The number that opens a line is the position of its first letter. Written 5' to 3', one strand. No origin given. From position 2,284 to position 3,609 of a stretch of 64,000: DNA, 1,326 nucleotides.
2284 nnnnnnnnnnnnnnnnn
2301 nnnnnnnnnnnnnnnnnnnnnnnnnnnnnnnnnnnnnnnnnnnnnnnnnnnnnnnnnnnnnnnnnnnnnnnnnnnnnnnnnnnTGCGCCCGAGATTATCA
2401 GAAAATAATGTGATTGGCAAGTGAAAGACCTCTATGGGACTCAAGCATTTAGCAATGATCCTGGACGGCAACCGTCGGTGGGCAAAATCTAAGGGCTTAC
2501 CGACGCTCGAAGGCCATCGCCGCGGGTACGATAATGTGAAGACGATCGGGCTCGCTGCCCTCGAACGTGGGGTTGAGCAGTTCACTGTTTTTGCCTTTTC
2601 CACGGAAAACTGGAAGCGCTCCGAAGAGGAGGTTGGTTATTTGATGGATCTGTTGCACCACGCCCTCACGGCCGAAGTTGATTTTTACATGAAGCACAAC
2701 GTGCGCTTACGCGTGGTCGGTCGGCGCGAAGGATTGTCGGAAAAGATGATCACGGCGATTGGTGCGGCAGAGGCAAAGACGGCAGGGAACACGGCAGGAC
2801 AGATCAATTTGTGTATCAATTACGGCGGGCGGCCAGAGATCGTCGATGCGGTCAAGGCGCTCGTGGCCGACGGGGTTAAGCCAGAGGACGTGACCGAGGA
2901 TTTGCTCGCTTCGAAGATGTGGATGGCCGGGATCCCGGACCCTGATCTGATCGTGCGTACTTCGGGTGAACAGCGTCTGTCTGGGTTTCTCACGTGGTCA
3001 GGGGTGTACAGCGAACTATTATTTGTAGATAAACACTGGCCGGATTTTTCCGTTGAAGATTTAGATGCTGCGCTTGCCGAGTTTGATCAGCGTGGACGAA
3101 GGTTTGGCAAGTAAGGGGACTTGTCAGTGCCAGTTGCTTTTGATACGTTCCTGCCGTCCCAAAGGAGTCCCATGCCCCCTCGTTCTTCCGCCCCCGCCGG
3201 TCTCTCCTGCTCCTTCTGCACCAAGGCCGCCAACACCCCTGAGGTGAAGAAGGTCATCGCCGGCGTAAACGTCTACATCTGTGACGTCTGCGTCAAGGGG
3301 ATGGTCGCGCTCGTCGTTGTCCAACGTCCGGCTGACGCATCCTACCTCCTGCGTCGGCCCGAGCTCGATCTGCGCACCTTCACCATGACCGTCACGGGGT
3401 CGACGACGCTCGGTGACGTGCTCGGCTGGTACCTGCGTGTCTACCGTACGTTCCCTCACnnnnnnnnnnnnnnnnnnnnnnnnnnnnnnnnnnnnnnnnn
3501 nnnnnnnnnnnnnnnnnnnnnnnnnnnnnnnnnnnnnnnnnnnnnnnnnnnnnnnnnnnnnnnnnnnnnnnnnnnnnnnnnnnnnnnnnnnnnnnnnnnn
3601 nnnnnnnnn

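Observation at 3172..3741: Stand-alone protein with two ClpX-type zinc fingers, encoded in a high-GC island after uppS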

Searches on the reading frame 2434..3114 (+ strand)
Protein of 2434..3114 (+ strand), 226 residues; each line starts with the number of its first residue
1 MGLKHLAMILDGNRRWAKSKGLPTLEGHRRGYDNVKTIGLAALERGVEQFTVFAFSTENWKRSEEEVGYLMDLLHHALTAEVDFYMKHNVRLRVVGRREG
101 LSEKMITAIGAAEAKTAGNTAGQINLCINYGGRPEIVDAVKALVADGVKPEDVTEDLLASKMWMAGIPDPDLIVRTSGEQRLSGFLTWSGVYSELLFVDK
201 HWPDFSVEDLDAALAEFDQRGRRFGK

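Call 3: search_protein_families(library=pfam, proteins=[window:2434-3114:+], max_evalue=1)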
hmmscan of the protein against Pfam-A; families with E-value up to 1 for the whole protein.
window:2434-3114:+ (226 aa): 1 family
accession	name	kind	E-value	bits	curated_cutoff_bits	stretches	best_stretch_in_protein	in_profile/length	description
PF01255.24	Prenyltransf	-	1.1e-75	254.3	27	1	9-225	1-219/219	Putative undecaprenyl diphosphate synthase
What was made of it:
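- Checked: It follows uppS (2434-3114; Pfam Prenyltransf 254 bits, call 3) after a 57-bp gap.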

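Call 22: find_related_loci(query=window:2434-3111:+, collection=genome_contigs, flank=8000)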
Query window:2434-3111:+ (226 aa) in genome_contigs; peptide patterns used: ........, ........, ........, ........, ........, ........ (x = any residue, [..] = any of these).
599 stretches matched a pattern (row limit reached: there are more); 570 encode a relative of the query (tblastn E <= 1e-3); the best 80 are kept; 80 distinct loci.
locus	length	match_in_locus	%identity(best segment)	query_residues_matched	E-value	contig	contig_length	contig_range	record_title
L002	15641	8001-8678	81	1-226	1e-126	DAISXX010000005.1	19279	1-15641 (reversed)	MAG TPA_asm: Patescibacteria group bacterium isolate CTOTU9708 NODE_236_length_19279_cov_7.021432, whole genome shotgun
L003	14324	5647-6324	81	1-226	8e-126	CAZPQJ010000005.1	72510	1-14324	MAG TPA_asm: uncultured Gammaproteobacteria bacterium isolate SRP342105_co1_419 genome assembly, contig: NODE_442_length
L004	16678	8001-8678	81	1-226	5e-125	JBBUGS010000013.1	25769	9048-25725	MAG: Patescibacteria group bacterium isolate H41-bin179_1 H41_bin179_1_000000000013, whole genome shotgun sequence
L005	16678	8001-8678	70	1-226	5e-114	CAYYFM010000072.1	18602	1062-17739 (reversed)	MAG TPA_asm: uncultured Gammaproteobacteria bacterium isolate binchicken_co203_597 genome assembly, contig: k141_2881083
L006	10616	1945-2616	74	3-226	9e-114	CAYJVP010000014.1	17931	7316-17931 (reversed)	MAG TPA_asm: uncultured Gammaproteobacteria bacterium isolate ERP125453_co1_234 genome assembly, contig: NODE_3143_lengt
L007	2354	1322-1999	69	1-226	2e-113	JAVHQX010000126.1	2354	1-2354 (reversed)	MAG: Patescibacteria group bacterium isolate WB02no13_65_8 NODE_34095_length_2354_cov_4.005220, whole genome shotgun seq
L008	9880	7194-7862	60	3-225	2e-94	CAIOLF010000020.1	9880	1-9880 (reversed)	MAG: Candidatus Buchananbacteria bacterium isolate AlinenSediments_bin-3511 genome assembly, contig: bin-3511:20/72, who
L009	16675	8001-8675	76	1-225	4e-117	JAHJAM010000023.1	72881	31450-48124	MAG: Patescibacteria group bacterium isolate Modern_marine.mb.212 Modern_marine.mb.212_k141_1794621, whole genome shotgu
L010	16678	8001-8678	58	1-226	2e-91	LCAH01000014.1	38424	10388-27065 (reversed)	MAG: Candidatus Uhrbacteria bacterium GW2011_GWC2_41_11 UU35_C0014, whole genome shotgun sequence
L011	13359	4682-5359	70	1-226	2e-109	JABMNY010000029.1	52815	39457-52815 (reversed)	MAG: Candidatus Uhrbacteria bacterium isolate bin.153 k141_2661843, whole genome shotgun sequence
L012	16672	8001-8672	53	3-226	9e-81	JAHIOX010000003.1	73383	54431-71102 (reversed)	MAG: Patescibacteria group bacterium isolate KR13_S3.mb.30 KR13_S3.mb.30_k141_28331, whole genome shotgun sequence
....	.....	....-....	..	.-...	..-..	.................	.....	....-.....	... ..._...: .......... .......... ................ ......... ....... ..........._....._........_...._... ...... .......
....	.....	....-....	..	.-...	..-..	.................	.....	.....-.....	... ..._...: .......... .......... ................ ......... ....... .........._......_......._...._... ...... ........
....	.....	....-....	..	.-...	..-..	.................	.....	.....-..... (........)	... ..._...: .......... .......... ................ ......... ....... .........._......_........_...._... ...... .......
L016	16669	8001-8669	53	4-226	2e-80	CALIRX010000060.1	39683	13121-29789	MAG TPA_asm: uncultured Candidatus Saccharibacteria bacterium isolate ERR589410_bin.62_CONCOCT_v1.1_MAG genome assembly,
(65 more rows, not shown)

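Call 89: search_protein_families(library=ncbifam, proteins=[L004:10458-11129:-], max_evalue=0.001)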
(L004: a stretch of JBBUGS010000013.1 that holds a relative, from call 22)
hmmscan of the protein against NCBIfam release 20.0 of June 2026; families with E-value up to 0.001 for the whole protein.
L004:10458-11129:- (223 aa): 0 families

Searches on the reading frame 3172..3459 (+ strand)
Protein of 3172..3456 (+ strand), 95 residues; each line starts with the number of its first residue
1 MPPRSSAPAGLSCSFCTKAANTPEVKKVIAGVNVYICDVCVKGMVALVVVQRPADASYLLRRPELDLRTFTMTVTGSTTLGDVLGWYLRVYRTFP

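Call 5: search_protein_families(library=ncbifam, proteins=[window:3172-3456:+], max_evalue=1)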
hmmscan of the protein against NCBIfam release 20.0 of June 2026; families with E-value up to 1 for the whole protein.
window:3172-3456:+ (95 aa): 4 families
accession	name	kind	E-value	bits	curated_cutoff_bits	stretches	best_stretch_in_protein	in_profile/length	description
NF003745.1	PRK05342.1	equivalog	2.7e-06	26.5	359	1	11-49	6-42/418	ATP-dependent Clp protease ATP-binding subunit ClpX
TIGR00382.1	clpX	equivalog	6e-06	25.5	370.75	1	11-48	9-44/414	ATP-dependent protease ATP-binding subunit ClpX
NF001267.0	PRK00228.1-2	equivalog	0.02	14.6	284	1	25-57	22-53/192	YqgE/AlgH family protein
TIGR00270.2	TIGR00270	equivalog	0.49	10.2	110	1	13-42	2-31/159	multiprotein bridging factor aMBF1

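Call 6: search_protein_families(library=pfam, proteins=[window:3172-3456:+], max_evalue=10)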
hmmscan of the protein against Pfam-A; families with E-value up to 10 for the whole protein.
window:3172-3456:+ (95 aa): 1 family
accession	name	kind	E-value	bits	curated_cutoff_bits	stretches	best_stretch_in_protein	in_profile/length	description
PF06689.19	zf-C4_ClpX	-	7.9e-10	38.9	27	1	12-43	2-32/39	ClpX C4-type zinc finger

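Call 30: find_homologous_proteins(query=A1, max_evalue=0.01)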
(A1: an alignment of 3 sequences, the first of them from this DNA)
Query A1 (3 sequences) (96 aa, profile of the alignment): 71 proteins with E <= 0.01 among 236 candidates.
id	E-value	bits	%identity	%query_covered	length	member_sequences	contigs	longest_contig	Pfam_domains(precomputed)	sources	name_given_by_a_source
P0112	2.0e-39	151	41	79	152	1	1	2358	PF06689.20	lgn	-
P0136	4.7e-20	89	59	33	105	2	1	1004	PF06689.20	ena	-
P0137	1.8e-11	62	56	33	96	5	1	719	PF06689.20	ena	-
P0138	1.2e-10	59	47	40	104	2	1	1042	PF06689.20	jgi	jgi:ATP-dependent protease Clp ATPase subunit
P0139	1.5e-10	59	48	46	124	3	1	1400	PF06689.20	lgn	-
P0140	4.4e-8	51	53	38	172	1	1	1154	PF06689.20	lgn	-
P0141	6.0e-8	50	41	48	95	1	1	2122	PF06689.20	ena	-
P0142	6.8e-8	50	42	40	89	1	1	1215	PF06689.20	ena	-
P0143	7.0e-8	50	53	31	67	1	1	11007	PF06689.20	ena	-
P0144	1.0e-7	50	58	32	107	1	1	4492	PF06689.20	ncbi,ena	-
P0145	1.6e-7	49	41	60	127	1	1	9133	PF06689.20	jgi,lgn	-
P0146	1.9e-7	49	53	38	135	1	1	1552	PF06689.20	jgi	-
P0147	2.1e-7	49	61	32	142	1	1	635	PF00326.28,PF01738.25,PF06689.20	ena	-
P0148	3.4e-7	48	40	53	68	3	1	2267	PF06689.20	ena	-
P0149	5.8e-7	47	60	36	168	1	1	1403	PF06689.20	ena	-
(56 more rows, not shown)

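Call 85: find_related_loci(query=A1, collection=viral_contigs, flank=3000)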
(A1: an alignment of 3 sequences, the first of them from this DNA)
Query A1 (96 aa) in viral_contigs; peptide patterns used: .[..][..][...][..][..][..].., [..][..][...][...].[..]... (x = any residue, [..] = any of these).
66 stretches matched a pattern; 21 encode a relative of the query (tblastn E <= 1e-3); 21 distinct loci.
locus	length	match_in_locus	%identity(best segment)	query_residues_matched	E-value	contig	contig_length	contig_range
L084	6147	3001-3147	51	5-55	1e-11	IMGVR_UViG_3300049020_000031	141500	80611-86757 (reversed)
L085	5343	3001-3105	54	5-41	5e-9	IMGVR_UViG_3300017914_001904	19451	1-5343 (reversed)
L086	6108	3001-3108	55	11-48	1e-8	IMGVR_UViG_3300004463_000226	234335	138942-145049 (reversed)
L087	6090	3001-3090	59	11-42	2e-8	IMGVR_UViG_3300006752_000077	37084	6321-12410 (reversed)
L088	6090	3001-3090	59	11-42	2e-8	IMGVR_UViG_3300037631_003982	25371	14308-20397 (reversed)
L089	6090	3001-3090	59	11-42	2e-8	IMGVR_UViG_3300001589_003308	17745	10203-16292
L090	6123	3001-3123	56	2-41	3e-8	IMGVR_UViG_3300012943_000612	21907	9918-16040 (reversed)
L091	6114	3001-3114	48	11-52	7e-8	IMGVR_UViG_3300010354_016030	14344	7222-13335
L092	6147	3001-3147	43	9-57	7e-8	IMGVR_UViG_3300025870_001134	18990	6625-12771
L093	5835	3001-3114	48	11-52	1e-7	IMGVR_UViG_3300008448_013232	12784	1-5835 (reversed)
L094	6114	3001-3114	45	11-52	2e-7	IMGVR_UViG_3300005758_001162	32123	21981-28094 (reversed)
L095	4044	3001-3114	45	11-52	2e-7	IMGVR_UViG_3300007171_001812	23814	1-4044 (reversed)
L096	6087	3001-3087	61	11-41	2e-7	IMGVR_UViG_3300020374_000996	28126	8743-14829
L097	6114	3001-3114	45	11-52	2e-7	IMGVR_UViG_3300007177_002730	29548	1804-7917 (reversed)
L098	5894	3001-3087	55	11-41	3e-7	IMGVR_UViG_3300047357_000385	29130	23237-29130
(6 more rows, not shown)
